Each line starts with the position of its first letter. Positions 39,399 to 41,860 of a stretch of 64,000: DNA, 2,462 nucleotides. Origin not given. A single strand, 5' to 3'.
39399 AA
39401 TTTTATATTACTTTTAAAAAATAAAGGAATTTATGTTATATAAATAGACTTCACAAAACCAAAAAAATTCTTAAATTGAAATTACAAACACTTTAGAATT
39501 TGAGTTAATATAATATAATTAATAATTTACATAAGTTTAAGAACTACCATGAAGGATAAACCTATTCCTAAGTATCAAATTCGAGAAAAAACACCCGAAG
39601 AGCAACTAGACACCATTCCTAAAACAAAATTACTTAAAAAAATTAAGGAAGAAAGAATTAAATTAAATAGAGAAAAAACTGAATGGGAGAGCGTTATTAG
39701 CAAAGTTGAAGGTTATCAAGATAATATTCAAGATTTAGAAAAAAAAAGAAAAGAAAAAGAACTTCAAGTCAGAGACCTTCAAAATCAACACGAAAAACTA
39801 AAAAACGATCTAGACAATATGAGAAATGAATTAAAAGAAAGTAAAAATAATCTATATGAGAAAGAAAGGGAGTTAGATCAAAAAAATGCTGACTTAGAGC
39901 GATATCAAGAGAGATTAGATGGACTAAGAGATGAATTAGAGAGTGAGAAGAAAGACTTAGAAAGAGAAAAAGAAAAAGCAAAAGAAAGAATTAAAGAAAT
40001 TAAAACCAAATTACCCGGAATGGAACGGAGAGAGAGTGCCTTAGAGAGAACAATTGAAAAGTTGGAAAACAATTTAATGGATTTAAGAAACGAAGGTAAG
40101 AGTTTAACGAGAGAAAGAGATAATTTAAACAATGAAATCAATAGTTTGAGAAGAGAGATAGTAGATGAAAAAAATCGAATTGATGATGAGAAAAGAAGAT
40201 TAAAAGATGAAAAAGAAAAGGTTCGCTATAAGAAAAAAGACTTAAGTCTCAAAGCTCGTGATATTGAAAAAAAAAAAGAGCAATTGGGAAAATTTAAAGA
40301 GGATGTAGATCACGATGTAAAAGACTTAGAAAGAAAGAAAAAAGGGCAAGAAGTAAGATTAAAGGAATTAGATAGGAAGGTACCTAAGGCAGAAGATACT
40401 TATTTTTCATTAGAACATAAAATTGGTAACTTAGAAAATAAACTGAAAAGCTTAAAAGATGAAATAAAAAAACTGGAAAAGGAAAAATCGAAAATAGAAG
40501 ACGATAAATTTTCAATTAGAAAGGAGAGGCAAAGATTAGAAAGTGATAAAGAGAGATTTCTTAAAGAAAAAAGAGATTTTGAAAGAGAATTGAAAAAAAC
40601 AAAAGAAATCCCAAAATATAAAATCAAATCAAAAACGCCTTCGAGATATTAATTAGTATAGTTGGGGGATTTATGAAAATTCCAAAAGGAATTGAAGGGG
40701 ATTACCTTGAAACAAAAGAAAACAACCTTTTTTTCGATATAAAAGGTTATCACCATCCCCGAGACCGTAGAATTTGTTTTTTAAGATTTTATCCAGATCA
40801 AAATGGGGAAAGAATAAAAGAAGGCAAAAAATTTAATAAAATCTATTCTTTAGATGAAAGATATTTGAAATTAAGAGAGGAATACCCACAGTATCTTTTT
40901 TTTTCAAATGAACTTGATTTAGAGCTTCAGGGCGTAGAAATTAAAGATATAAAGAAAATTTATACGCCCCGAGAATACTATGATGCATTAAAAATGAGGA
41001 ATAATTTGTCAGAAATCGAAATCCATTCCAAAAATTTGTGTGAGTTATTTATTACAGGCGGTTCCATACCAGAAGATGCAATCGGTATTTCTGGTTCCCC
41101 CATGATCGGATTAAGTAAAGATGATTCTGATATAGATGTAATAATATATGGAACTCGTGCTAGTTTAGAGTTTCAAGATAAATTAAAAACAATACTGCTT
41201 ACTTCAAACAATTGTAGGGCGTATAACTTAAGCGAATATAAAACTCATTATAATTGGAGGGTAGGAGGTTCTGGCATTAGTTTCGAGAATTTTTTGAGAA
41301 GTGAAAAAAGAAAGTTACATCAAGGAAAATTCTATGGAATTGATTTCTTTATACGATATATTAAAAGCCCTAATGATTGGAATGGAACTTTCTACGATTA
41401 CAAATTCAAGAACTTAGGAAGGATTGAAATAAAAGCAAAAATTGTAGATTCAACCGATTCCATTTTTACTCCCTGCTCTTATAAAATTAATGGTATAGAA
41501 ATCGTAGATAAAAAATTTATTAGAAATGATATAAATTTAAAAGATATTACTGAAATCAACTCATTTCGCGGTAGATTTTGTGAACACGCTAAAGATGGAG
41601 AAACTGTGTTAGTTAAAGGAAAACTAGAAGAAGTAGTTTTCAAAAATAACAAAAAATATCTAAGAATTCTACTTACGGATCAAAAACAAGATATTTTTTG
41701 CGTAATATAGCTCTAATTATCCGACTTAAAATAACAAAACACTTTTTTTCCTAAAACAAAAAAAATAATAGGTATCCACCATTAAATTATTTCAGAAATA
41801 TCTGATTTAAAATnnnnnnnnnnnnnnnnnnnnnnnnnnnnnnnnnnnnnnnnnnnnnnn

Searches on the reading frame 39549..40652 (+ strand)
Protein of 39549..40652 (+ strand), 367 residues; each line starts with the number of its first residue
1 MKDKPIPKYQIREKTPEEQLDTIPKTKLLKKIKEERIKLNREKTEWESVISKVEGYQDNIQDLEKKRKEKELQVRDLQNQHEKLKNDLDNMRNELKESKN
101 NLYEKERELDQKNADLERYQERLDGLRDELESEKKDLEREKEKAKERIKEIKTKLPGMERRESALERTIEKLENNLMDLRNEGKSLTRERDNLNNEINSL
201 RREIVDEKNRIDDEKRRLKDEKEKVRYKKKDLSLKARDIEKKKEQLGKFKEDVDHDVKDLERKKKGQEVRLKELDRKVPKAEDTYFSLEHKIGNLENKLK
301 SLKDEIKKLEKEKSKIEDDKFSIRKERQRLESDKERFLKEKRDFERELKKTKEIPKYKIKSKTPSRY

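Call 3: search_protein_families(library=pfam, proteins=[window:39549-40652:+], max_evalue=1)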
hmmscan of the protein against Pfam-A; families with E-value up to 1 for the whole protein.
window:39549-40652:+ (367 aa): 34 families (the best 25 are shown)
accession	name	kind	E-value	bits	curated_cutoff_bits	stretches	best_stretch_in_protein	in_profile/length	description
PF17675.6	APG6_N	-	2.2e-07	31.8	45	2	253-352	14-115/132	Apg6 coiled-coil region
PF19220.6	Rod_CreS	-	2.3e-05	24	100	2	219-338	19-138/359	Crescentin, rod domain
PF10473.14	CENP-F_leu_zip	-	2.9e-05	24.6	34.5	2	261-353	2-94/140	Leucine-rich repeats of kinetochore protein Cenp-F/LEK1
PF20492.3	ERM_helical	-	3.1e-05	24.5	40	2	260-353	4-97/120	Ezrin/radixin/moesin, alpha-helical domain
PF07926.17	TPR_MLP1_2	-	4.1e-05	24.1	36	2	174-233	57-116/129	TPR/MLP1/MLP2-like protein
PF02090.21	SPAM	-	0.00015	22.2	35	1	151-265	3-113/142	Salmonella surface presentation of antigen gene type M protein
PF00261.25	Tropomyosin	-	0.00029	20.8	38.6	2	31-178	3-150/242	Tropomyosin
PF08614.16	ATG16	-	0.00033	21.3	33.7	1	254-330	108-184/200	Autophagy protein 16 (ATG16)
PF05335.18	DUF745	-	0.00043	20.5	33.3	1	39-145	67-170/183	Protein of unknown function (DUF745)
PF06818.20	Fez1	-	0.00049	21.1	34.4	1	73-229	18-178/199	Fez1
PF13166.12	AAA_13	-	0.00093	18.4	36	1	32-218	281-467/713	AAA domain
PF11559.13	ADIP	-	0.0011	19.5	34.3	2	237-312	49-123/151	Afadin- and alpha -actinin-Binding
PF24319.2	DUF7491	-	0.002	18.7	30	1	73-166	1-90/90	Coiled-coil region of unknown function (DUF7491)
PF21007.2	FBF1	-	0.002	17.2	45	1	28-202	273-443/524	Fas-binding factor 1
PF14362.11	DUF4407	-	0.003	17.3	31.3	1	44-170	126-254/297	Domain of unknown function (DUF4407)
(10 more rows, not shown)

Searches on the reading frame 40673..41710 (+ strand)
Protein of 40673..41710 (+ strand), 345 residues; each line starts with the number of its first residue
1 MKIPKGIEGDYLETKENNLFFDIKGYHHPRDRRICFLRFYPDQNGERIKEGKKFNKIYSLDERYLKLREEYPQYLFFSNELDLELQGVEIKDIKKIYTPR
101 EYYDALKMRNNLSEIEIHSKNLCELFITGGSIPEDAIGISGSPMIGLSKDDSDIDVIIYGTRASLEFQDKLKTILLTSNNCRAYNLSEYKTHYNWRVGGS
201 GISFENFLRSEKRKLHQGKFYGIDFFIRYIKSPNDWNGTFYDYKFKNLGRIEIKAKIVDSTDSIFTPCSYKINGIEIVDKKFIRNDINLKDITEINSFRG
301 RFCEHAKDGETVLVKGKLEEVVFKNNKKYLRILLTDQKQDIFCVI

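Call 3: search_protein_families(library=pfam, proteins=[window:40673-41710:+], max_evalue=1)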
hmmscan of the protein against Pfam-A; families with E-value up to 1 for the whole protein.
window:40673-41710:+ (345 aa): 3 families
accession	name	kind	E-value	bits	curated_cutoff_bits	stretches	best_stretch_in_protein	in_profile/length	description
PF02136.26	NTF2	-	0.055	14.4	21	1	262-344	28-109/116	Nuclear transport factor 2 (NTF2) domain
PF05032.17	Spo12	-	0.085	13.2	20.5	1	261-273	4-16/35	Spo12 family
PF22600.2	MTPAP-like_central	-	0.15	12.6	27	1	131-172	36-77/139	Poly(A) RNA polymerase, mitochondrial-like, central palm domain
